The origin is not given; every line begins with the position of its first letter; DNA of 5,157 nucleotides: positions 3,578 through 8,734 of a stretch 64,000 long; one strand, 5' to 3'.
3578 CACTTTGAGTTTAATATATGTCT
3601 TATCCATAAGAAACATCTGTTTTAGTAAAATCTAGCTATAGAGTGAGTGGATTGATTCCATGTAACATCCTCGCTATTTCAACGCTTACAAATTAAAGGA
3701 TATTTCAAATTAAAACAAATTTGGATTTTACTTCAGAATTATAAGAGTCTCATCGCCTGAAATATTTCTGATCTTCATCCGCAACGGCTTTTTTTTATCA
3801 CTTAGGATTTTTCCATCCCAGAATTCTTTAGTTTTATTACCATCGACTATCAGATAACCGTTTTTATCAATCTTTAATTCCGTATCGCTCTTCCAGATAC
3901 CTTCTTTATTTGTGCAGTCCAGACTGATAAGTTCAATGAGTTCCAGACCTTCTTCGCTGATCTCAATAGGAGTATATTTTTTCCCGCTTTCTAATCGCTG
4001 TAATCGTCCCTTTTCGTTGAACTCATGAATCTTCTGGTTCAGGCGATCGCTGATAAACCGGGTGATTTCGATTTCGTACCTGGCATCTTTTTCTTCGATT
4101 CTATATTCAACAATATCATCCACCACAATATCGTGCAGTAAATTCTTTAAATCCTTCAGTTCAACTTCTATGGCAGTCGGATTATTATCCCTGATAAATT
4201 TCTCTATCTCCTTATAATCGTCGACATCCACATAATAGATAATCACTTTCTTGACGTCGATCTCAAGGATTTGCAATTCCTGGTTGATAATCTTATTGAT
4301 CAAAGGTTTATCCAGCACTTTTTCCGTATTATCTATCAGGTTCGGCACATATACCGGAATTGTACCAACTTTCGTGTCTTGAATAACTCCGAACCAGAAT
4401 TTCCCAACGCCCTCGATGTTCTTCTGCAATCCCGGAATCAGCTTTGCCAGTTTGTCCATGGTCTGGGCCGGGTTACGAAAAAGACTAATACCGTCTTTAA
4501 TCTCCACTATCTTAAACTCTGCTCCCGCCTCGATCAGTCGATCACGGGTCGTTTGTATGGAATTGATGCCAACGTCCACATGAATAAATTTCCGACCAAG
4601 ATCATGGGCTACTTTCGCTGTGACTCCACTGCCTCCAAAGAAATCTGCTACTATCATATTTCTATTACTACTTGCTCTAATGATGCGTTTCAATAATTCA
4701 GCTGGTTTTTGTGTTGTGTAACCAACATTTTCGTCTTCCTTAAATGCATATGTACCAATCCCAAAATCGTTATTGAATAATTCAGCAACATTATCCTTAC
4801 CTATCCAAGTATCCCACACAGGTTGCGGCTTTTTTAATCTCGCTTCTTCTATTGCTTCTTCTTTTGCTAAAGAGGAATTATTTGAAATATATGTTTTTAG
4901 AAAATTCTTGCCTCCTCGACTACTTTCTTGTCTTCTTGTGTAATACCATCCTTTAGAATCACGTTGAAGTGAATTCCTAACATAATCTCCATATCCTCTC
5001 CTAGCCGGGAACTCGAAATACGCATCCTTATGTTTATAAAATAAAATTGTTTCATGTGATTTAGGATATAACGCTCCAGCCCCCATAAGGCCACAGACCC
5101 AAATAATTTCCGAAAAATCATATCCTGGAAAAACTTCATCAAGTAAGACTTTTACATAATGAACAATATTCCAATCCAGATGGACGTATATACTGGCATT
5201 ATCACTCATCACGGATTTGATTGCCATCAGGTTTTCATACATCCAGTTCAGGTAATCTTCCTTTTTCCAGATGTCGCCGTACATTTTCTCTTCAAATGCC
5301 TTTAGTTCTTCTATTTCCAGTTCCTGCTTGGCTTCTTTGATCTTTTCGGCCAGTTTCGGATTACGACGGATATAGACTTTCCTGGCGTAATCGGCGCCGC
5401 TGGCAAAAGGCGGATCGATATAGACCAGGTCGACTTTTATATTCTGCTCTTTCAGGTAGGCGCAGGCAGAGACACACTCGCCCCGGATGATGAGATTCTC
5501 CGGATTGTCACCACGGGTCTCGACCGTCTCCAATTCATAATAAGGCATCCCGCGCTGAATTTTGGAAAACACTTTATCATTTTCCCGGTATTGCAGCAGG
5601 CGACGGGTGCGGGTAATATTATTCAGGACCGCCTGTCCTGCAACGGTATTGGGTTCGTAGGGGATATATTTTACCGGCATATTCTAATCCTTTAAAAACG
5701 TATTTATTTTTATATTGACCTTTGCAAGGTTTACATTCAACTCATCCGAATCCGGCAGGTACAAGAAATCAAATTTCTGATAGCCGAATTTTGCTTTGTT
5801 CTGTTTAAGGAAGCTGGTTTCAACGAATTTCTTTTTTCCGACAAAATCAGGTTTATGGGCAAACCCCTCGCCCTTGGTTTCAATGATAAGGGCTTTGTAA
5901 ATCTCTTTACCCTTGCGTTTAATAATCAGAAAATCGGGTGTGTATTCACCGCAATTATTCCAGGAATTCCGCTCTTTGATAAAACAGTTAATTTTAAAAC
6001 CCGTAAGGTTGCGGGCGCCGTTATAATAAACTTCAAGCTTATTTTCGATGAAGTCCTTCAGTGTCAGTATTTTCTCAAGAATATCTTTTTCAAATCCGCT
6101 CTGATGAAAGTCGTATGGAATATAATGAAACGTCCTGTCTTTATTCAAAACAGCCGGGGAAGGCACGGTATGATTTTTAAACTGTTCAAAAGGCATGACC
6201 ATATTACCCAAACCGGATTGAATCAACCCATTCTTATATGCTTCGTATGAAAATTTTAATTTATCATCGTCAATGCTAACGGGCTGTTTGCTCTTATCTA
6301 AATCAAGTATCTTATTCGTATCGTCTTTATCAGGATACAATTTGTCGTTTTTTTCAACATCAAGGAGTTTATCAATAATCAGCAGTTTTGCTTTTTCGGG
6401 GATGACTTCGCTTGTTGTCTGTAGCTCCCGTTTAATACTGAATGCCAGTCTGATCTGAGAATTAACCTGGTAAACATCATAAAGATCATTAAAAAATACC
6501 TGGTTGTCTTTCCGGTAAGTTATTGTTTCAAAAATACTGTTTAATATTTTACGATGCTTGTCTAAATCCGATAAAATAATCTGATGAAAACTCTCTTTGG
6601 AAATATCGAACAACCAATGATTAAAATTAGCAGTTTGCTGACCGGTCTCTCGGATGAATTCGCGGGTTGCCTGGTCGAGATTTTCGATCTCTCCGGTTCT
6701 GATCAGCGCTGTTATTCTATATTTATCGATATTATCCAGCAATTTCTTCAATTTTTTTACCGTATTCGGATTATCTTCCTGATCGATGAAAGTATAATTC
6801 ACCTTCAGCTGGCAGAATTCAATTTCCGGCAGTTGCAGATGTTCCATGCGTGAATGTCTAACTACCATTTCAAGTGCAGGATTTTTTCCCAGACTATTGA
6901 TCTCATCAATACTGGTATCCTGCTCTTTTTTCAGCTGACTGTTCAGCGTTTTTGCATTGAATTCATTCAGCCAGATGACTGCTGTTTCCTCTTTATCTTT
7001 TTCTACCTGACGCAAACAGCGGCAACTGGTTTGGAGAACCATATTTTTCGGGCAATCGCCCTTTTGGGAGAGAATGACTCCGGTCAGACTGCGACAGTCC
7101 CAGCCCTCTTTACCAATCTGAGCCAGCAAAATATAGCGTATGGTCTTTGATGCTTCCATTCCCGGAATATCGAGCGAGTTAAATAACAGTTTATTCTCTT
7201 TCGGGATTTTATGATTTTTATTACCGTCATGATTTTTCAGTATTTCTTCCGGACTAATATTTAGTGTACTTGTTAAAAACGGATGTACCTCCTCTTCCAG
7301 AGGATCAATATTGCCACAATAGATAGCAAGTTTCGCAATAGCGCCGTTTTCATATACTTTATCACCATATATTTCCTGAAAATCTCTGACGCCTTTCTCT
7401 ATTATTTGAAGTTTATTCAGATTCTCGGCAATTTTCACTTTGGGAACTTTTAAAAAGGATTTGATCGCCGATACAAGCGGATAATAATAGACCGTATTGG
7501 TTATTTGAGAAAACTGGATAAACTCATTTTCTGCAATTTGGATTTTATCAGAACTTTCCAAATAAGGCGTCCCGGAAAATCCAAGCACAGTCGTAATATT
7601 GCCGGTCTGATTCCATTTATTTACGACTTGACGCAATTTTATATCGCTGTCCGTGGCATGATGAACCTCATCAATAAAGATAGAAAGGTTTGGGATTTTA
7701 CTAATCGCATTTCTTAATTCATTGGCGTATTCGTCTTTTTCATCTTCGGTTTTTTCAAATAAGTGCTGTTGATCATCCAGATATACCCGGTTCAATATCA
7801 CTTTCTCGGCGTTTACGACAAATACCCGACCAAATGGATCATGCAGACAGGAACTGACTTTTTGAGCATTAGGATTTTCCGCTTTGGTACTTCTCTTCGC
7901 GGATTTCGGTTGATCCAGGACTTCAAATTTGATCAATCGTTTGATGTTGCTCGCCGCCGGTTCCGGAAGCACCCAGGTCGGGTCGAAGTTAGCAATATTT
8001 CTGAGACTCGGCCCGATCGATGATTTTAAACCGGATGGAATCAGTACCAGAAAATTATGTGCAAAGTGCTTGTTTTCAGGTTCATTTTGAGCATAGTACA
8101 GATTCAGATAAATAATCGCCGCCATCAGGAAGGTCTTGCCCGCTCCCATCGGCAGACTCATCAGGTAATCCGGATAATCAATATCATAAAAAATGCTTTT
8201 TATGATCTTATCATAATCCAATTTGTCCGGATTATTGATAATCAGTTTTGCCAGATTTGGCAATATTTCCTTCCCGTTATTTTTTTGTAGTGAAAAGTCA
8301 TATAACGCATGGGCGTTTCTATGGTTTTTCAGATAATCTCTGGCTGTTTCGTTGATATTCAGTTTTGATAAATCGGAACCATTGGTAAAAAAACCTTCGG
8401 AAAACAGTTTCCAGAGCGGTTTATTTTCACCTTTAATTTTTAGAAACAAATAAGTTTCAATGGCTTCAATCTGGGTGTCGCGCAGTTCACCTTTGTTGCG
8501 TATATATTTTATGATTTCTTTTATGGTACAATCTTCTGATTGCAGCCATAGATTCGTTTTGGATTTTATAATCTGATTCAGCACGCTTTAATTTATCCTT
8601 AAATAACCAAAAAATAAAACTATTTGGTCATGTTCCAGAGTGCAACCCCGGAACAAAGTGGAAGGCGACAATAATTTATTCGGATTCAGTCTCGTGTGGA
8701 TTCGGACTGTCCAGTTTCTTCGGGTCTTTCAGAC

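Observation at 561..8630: AT-rich defense island partitioned into cassettes by three direct-repeat families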

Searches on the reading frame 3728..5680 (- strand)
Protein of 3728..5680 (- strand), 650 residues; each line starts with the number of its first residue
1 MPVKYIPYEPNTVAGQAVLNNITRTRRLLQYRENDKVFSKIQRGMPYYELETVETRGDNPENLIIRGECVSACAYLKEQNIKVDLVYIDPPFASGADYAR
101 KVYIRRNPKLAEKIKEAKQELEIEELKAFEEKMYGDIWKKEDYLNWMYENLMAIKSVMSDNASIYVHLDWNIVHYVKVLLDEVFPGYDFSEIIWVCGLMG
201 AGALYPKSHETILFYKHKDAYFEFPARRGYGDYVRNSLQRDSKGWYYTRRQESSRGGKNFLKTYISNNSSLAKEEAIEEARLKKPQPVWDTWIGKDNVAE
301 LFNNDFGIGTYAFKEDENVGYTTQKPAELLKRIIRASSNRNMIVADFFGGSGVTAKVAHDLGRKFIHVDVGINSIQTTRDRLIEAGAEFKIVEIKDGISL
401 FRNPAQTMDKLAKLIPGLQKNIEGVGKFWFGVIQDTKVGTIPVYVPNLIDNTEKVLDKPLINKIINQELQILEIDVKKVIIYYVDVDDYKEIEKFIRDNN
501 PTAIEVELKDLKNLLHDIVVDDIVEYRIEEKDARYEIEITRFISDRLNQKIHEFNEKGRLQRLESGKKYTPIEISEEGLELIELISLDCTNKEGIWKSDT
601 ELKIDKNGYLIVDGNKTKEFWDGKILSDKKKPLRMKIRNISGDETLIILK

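Call 7: search_protein_families(library=pfam, proteins=[window:3728-5680:-], max_evalue=0.01)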
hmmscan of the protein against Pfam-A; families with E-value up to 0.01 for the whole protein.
window:3728-5680:- (650 aa): 3 families
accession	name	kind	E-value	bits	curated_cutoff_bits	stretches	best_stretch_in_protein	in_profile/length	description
PF01555.25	N6_N4_Mtase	-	3.1e-35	122.6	26.7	1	83-373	1-214/221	DNA methylase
PF02086.21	MethyltransfD12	-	0.0013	18.9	22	1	47-106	142-202/253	D12 class N6 adenine-specific DNA methyltransferase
PF03602.21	Cons_hypoth95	-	0.0024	18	24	1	67-102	98-133/182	Conserved hypothetical protein 95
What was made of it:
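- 3728..5680 (-): mod: N6-adenine DNA methyltransferase of Type III kind. The central region, about 4717-5128, is swapped between strains. Pfam N6_N4_Mtase 3.1e-35 (call 7).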

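Call 29: search_protein_families(library=padloc, proteins=[window:3728-5680:-], max_evalue=0.01)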
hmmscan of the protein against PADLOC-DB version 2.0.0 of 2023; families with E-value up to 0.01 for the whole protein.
window:3728-5680:- (650 aa): 54 families (the best 25 are shown)
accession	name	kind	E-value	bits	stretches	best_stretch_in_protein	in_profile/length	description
PDLC03633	MTase_III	-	4.6e-41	139.2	2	55-240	71-250/616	Type III methyltransferase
PDLC03300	MTase_II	-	1.6e-38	130.5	2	60-224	10-169/302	Type II methyltransferase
PDLC03354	MTase_II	-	2.1e-35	120.6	2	65-193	64-179/425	Type II methyltransferase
PDLC03636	MTase_III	-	8.6e-29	98.7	3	315-381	338-404/575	Type III methyltransferase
PDLC03339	MTase_II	-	3e-28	96.7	2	313-410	202-298/399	Type II methyltransferase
PDLC03371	MTase_II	-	1.5e-27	94.8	1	61-386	10-256/260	Type II methyltransferase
PDLC03635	MTase_III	-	2.5e-27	93.9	3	243-369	432-559/708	Type III methyltransferase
PDLC03299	MTase_II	-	2.1e-25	87.8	2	314-383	189-258/296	Type II methyltransferase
PDLC03644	MTase_III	-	6.4e-25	85.9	2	42-255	16-228/542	Type III methyltransferase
PDLC03634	MTase_III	-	4.7e-23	79.9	2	58-274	91-297/621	Type III methyltransferase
PDLC03265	MTase_II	-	2.7e-18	64.5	2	323-382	269-328/333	Type II methyltransferase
PDLC03638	MTase_III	-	5.3e-18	62.7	1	131-372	419-667/816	Type III methyltransferase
PDLC03641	MTase_III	-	9.1e-16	55.5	2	58-189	101-230/657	Type III methyltransferase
PDLC03216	MTase_II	-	1.5e-15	55.1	1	319-384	192-257/364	Type II methyltransferase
PDLC03320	MTase_II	-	5.9e-15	53.2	2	314-384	206-276/289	Type II methyltransferase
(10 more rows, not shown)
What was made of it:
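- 3728..5680 (-): PADLOC MTase_III 4.6e-41 (call 29).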

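Call 40: search_protein_families(library=ncbifam, proteins=[window:3728-5680:-], max_evalue=0.01)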
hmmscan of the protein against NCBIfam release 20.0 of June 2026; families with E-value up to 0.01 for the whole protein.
window:3728-5680:- (650 aa): 3 families
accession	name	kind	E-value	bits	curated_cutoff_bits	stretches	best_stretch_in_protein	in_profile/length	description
NF008572.0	PRK11524.1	equivalog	1.2e-22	80.4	292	2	311-382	187-256/294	adenine-specific DNA-methyltransferase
NF050803.1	DnaMtaseCcrMCaul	equivalog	7.1e-15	54.8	830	1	316-384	181-249/350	adenine-specific DNA-methyltransferase CcrM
NF010253.0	PRK13699.1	subfamily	9.5e-07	28.7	244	1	312-381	135-204/226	DNA methyltransferase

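Call 79: find_homologous_proteins(query=window:3728-5680:-, max_evalue=1e-100)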
Query window:3728-5680:- (650 aa): 7991 proteins with E <= 1e-100 among 8000 candidates; the best 120 are listed.
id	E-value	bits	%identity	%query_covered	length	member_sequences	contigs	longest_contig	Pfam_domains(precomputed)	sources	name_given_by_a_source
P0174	0.0e+0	1463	100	100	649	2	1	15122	PF01555.25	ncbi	ncbi:MAG: DNA methyltransferase [bacterium]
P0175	0.0e+0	1091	72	100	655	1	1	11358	PF01555.25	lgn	-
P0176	0.0e+0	1089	72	100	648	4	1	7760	PF01555.25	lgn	-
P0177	0.0e+0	1067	77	100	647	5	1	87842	PF01555.25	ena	-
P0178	0.0e+0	1057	70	100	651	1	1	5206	PF01555.25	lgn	-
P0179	0.0e+0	1056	71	99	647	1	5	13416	PF01555.25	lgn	-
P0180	0.0e+0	1056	70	99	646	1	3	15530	PF01555.25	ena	-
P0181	0.0e+0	1053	71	99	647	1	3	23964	PF01555.25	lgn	-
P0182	0.0e+0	1047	70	99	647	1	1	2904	PF01555.25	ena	-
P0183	0.0e+0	1045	70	99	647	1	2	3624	PF01555.25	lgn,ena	-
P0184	0.0e+0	1045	70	99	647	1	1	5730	PF01555.25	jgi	jgi:adenine-specific DNA-methyltransferase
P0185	0.0e+0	1031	76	100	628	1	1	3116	PF01555.25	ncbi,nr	ncbi:MAG: DNA methyltransferase [Candidatus Marinimicrobia bacterium]|nr:DNA methyltransferase [Cand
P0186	0.0e+0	1026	70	99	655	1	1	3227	PF01555.25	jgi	-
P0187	0.0e+0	1026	75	100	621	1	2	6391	PF01555.25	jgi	-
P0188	0.0e+0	1026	68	100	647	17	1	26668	PF01555.25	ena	-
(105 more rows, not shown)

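Call 80: find_encoding_contigs(protein=P0175, flank=10000, max_places=2)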
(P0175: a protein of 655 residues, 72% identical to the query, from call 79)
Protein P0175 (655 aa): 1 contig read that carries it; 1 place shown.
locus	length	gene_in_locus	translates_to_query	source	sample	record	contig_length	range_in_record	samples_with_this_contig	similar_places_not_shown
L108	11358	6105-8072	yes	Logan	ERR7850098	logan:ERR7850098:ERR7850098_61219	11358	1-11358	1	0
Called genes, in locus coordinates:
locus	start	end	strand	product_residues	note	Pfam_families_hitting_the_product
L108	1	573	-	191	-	?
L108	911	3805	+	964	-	PF04851:ResIII (weak)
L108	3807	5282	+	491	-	PF02463:SMC_N (faint), PF13175:AAA_15, PF13476:AAA_23 (faint), PF13304:AAA_21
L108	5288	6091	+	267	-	-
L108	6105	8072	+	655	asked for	PF01555:N6_N4_Mtase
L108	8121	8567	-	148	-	PF08922:DUF1905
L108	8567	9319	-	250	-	PF05118:Asp_Arg_Hydrox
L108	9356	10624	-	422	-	PF01053:Cys_Met_Meta_PP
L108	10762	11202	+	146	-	PF13404:HTH_AsnC-type, PF13412:HTH_24, PF01037:AsnC_trans_reg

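Call 81: find_encoding_contigs(protein=P0181, flank=10000, max_places=3)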
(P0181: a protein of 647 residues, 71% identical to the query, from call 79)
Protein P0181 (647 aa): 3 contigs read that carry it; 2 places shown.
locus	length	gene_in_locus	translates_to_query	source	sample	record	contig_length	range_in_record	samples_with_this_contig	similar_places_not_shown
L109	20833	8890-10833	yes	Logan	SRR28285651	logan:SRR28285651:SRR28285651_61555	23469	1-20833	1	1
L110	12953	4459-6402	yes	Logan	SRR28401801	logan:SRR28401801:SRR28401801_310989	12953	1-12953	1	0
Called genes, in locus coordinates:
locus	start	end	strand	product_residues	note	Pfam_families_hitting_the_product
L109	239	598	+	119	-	PF12728:HTH_17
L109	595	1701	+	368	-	PF17293:Arm-DNA-bind_5, PF13102:Phage_int_SAM_5, PF00589:Phage_integrase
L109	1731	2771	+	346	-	PF20322:DUF6617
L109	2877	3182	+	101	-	PF12728:HTH_17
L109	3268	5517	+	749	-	PF08800:BT4734-like_N, PF13148:DUF3987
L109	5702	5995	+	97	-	PF13560:HTH_31, PF12844:HTH_19 (weak), PF01381:HTH_3 (weak)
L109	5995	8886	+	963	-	PF04851:ResIII (weak)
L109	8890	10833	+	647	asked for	PF01555:N6_N4_Mtase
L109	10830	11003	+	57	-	-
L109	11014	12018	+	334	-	PF17761:DUF1016_N, PF06250:YhcG_C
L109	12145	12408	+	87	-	PF05635:23S_rRNA_IVP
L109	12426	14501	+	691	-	PF02171:Piwi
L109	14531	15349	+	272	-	PF02311:AraC_binding (weak), PF12833:HTH_18, PF00165:HTH_AraC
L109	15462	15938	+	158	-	-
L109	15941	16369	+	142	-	PF04173:DoxD (faint), PF07681:DoxX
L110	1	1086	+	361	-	?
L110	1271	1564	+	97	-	PF13560:HTH_31, PF12844:HTH_19 (weak), PF01381:HTH_3 (weak)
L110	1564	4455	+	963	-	PF04851:ResIII (weak)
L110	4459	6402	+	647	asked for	PF01555:N6_N4_Mtase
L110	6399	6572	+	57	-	-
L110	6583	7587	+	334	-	PF17761:DUF1016_N, PF06250:YhcG_C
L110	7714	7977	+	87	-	PF05635:23S_rRNA_IVP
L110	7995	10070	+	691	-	PF02171:Piwi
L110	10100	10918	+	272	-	PF02311:AraC_binding (weak), PF12833:HTH_18, PF00165:HTH_AraC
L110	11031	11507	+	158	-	-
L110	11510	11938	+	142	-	PF04173:DoxD (faint), PF07681:DoxX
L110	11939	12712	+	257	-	PF01925:TauE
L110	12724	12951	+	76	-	?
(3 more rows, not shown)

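Call 82: find_encoding_contigs(protein=P0187, flank=10000, max_places=3)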
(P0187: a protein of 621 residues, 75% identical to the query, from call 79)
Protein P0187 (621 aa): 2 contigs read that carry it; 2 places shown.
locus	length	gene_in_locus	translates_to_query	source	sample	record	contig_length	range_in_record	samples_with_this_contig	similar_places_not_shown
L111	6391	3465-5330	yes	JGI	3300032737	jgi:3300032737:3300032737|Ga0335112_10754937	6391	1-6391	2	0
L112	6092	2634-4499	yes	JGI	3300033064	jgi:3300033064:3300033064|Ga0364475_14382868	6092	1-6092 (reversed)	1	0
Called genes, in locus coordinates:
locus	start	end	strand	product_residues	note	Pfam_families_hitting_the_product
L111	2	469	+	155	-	?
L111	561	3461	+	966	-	PF04851:ResIII (weak)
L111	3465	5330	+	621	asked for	PF01555:N6_N4_Mtase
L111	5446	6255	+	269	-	-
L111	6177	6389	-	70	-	?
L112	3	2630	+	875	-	?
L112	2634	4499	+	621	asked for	PF01555:N6_N4_Mtase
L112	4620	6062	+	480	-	PF18962:Por_Secre_tail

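Call 93: find_encoding_contigs(protein=P0185, flank=10000, max_places=4)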
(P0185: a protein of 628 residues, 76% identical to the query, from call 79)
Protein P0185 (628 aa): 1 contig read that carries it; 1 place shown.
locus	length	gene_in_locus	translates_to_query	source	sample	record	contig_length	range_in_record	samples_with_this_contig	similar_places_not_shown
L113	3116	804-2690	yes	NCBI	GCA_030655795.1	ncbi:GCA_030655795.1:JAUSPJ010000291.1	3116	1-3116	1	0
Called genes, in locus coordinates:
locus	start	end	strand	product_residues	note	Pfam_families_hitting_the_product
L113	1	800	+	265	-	?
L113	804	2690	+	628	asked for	PF01555:N6_N4_Mtase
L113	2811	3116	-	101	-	PF07670:Gate (weak)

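Call 101: search_protein_families(library=pfam, proteins=[L111:5446-6255:+, L112:4620-6062:+], max_evalue=0.1)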
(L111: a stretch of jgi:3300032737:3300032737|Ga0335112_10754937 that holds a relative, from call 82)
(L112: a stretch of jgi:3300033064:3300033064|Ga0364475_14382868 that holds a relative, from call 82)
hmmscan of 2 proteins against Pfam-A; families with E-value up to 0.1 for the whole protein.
L111:5446-6255:+ (269 aa): 2 families
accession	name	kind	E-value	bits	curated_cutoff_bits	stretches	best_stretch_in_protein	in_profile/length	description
PF18928.5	DUF5677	-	0.0046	17.5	27.1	1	44-133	6-105/166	Family of unknown function (DUF5677)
PF02275.23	CBAH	-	0.024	14.7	20.4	0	114-149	226-261/316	Linear amide C-N hydrolases, choloylglycine hydrolase family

L112:4620-6062:+ (480 aa): 1 family
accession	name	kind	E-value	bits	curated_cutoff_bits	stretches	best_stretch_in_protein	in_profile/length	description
PF18962.6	Por_Secre_tail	-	4e-10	40.3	27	1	402-476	2-73/75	Secretion system C-terminal sorting domain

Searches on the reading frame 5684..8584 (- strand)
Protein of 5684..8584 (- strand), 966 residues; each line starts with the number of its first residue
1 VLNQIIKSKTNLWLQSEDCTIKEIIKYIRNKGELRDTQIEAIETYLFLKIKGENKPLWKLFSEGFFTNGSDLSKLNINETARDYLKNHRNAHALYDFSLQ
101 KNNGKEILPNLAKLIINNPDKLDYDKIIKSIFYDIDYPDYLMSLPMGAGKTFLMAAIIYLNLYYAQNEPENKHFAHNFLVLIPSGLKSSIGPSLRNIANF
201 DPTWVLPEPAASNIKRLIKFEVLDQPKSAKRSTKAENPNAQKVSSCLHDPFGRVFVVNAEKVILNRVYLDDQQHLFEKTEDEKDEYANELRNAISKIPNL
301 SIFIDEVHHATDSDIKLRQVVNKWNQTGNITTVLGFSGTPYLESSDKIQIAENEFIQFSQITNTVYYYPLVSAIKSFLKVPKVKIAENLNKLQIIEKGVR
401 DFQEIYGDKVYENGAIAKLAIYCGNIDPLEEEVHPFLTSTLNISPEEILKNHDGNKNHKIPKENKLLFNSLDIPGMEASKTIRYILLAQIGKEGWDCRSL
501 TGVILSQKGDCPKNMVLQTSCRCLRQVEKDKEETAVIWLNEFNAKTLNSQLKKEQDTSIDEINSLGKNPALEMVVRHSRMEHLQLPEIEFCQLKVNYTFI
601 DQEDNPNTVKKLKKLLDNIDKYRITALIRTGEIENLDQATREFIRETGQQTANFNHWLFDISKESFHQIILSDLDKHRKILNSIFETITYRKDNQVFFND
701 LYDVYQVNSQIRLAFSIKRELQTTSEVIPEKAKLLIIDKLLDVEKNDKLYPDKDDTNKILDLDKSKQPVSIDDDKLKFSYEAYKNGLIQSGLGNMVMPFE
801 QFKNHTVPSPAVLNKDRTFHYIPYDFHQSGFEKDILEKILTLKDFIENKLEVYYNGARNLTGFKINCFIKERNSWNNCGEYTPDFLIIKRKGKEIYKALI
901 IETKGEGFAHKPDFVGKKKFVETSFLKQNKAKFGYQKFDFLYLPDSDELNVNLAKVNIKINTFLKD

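Call 7: search_protein_families(library=pfam, proteins=[window:5684-8584:-], max_evalue=0.01)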
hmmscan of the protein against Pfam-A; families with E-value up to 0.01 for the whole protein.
window:5684-8584:- (966 aa): 1 family
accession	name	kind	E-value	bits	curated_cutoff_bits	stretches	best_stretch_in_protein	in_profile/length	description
PF04851.21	ResIII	-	4.2e-08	33.7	22.5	1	139-341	25-163/164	Type III restriction enzyme, res subunit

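Call 29: search_protein_families(library=padloc, proteins=[window:5684-8584:-], max_evalue=0.01)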
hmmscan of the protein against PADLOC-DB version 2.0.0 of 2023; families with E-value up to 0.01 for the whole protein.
window:5684-8584:- (966 aa): 0 families

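Call 40: search_protein_families(library=ncbifam, proteins=[window:5684-8584:-], max_evalue=0.01)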
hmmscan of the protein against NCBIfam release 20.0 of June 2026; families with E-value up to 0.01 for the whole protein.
window:5684-8584:- (966 aa): 1 family
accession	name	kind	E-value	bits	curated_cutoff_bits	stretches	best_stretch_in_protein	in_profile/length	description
NF046055.1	restr_BPTD_3080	equivalog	2.9e-08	32.1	800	1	144-184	159-199/970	BPTD_3080 family restriction endonuclease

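Call 41: search_solved_structures(query=window:5684-8584:-, max_evalue=0.01)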
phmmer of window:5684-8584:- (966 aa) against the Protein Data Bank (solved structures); distinct sequences matched with E-value up to 0.01: 0.

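Call 101: search_protein_families(library=pfam, proteins=[window:5684-8584:-], max_evalue=0.1)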
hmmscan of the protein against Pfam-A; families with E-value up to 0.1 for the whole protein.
window:5684-8584:- (966 aa): 3 families
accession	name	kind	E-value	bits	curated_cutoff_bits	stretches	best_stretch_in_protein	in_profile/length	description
PF04851.21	ResIII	-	4.2e-08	33.7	22.5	1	139-341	25-163/164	Type III restriction enzyme, res subunit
PF08722.17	Tn7_TnsA-like_N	-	0.017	16.1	26.5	0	874-922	25-56/85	TnsA-like endonuclease N terminal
PF19778.5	RE_endonuc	-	0.02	15.2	23.4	1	878-909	44-76/108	Endonuclease domain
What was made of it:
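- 5684..8584 (-): res: 966-aa protein with an SF2 helicase (ResIII) domain and a weak C-terminal endonuclease signal. Calls 7, 40, 101.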
